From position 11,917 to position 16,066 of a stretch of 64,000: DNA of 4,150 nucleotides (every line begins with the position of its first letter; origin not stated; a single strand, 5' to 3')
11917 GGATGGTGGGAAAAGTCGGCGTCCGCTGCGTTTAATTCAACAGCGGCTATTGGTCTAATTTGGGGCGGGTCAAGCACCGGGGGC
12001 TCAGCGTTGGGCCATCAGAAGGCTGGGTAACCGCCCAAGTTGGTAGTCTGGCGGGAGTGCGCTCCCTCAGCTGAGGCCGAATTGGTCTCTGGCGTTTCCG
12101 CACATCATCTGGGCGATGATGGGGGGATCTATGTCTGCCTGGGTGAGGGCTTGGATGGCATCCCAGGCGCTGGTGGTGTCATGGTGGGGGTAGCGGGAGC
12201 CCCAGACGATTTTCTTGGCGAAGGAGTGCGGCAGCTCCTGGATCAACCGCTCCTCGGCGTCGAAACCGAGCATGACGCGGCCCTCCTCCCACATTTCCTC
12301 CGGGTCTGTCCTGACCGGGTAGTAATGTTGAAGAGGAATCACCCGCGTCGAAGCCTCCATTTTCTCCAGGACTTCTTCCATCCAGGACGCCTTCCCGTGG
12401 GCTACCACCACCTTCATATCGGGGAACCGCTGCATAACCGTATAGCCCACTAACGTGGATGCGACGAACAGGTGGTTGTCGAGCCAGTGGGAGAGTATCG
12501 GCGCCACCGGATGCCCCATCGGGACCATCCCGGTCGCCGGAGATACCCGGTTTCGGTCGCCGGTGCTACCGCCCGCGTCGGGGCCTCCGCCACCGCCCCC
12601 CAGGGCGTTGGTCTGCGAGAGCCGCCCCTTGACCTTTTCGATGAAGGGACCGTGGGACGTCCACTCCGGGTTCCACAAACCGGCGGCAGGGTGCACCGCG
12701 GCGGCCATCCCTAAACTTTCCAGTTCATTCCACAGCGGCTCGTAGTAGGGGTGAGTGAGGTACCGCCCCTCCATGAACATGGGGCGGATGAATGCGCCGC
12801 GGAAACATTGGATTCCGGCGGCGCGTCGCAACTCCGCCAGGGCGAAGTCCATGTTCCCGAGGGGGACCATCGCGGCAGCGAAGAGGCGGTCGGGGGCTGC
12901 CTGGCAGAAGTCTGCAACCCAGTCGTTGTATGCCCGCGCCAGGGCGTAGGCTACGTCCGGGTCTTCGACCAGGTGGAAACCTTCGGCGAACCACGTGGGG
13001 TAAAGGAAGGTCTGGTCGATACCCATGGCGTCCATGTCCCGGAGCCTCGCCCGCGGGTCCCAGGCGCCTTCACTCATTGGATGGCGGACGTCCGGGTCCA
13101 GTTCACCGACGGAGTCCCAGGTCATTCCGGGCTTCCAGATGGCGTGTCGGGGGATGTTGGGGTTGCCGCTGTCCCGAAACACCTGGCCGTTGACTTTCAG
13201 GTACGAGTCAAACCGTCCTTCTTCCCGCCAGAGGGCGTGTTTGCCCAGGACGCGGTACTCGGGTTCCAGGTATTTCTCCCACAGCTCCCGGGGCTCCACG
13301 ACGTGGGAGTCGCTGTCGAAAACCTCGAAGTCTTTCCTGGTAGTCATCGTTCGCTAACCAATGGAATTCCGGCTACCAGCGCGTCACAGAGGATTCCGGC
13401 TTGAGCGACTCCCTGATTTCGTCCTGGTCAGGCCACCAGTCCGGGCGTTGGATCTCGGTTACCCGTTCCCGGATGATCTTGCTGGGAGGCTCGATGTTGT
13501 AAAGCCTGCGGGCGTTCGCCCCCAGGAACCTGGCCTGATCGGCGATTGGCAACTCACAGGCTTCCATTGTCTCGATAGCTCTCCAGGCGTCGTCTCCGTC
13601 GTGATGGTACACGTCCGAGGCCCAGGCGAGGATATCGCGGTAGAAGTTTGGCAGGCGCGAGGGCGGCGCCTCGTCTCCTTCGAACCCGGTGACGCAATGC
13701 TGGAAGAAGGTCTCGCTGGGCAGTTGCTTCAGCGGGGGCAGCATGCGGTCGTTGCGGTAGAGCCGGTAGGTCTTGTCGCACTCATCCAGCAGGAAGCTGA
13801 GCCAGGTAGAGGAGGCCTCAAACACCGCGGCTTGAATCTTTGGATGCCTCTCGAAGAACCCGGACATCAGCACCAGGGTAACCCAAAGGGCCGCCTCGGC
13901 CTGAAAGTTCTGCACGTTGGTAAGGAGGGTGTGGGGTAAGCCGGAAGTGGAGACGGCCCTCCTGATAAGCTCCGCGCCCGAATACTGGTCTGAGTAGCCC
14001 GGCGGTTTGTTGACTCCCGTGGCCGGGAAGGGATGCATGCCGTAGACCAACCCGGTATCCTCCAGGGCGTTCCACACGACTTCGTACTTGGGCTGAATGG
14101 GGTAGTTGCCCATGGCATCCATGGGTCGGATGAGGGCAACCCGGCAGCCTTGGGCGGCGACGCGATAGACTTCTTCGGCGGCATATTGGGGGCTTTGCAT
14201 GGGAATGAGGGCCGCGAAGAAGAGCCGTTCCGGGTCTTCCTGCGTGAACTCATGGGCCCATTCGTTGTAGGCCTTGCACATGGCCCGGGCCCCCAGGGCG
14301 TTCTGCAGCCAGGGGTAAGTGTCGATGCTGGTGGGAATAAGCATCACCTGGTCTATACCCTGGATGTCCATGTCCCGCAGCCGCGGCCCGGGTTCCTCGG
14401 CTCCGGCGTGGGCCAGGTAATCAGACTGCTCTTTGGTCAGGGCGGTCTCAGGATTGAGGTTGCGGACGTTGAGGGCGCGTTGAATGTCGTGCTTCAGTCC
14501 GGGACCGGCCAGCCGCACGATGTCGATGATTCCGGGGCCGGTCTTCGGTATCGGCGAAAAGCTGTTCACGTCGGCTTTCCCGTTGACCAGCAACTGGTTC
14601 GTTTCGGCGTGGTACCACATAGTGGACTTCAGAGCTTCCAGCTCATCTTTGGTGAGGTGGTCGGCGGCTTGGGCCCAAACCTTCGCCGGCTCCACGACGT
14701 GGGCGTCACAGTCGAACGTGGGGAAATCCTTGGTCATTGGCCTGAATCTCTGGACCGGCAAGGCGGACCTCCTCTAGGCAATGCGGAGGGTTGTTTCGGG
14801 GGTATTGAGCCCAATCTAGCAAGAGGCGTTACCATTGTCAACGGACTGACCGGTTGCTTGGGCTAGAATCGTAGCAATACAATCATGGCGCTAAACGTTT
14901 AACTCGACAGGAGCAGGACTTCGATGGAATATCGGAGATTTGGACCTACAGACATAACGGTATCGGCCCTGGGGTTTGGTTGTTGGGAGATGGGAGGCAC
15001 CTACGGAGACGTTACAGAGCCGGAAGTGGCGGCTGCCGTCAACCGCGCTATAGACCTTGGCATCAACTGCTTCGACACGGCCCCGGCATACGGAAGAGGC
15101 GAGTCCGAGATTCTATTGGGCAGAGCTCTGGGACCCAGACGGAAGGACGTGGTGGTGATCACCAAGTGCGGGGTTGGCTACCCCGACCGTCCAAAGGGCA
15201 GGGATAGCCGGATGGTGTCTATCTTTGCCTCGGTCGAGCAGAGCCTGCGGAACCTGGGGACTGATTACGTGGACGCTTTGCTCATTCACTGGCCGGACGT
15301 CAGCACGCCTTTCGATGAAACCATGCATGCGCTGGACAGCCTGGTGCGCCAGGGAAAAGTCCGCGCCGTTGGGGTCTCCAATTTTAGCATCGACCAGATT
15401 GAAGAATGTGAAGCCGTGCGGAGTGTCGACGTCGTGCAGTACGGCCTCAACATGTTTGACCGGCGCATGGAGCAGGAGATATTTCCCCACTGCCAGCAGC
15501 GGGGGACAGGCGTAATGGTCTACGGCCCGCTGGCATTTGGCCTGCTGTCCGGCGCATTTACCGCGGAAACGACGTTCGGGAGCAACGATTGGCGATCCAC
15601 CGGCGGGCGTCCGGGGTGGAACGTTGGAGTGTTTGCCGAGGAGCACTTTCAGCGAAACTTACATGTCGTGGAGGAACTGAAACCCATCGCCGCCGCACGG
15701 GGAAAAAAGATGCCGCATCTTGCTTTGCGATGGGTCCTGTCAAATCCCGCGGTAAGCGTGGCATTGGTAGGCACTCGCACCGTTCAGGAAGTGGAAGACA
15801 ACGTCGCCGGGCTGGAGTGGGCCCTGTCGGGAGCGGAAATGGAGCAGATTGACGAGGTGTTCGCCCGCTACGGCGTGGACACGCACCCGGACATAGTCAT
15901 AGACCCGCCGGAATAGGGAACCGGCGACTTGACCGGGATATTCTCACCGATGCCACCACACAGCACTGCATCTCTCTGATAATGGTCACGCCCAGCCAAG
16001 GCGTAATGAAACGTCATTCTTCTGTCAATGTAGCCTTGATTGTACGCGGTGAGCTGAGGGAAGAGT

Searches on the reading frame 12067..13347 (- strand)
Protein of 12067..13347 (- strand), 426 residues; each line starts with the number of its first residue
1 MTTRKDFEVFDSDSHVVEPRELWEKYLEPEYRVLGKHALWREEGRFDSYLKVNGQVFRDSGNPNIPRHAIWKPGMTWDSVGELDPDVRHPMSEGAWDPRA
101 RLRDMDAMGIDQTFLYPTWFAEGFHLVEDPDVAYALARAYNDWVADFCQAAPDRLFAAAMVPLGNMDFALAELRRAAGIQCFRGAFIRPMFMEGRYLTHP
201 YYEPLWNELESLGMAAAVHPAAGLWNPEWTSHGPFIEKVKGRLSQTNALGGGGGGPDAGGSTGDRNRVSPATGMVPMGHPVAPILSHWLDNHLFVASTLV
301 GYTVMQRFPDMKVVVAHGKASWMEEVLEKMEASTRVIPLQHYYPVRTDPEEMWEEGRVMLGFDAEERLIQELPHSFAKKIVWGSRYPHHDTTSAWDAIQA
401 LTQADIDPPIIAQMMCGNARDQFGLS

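Call 34: search_protein_families(library=pfam, proteins=[window:12067-13347:-], max_evalue=0.001)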
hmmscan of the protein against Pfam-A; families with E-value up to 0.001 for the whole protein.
window:12067-13347:- (426 aa): 1 family
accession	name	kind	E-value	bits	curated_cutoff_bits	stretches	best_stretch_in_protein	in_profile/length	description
PF04909.20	Amidohydro_2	-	2.7e-23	83.6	26.4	1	91-425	14-289/289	Amidohydrolase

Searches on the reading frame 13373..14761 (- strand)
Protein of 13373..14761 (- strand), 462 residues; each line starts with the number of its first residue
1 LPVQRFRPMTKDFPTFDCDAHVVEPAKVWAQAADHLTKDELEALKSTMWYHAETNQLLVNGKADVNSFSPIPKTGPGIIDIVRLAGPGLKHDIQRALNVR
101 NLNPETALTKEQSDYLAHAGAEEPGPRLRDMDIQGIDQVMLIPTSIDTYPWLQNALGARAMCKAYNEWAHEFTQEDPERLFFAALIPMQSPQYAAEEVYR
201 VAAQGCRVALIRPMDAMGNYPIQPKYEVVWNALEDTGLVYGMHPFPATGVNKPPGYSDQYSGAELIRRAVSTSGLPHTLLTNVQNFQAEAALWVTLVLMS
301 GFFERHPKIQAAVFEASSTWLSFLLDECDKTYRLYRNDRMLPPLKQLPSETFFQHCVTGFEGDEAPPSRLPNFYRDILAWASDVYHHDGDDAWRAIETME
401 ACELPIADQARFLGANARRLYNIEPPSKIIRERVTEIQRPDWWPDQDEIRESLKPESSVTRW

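Call 34: search_protein_families(library=pfam, proteins=[window:13373-14761:-], max_evalue=0.001)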
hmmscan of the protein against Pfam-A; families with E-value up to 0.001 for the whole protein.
window:13373-14761:- (462 aa): 1 family
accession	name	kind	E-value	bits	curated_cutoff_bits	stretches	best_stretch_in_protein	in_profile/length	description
PF04909.20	Amidohydro_2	-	3.4e-16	60.3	26.4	1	115-422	12-288/289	Amidohydrolase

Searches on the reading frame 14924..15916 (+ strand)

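Call 34: search_protein_families(library=pfam, proteins=[window:14924-15916:+], max_evalue=0.001)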
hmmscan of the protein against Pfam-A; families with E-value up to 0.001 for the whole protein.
window:14924-15916:+ (330 aa): 1 family
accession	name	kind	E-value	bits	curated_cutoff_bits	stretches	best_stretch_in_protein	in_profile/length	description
PF00248.27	Aldo_ket_red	-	3.4e-80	269.7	24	1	16-312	2-289/291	Aldo/keto reductase family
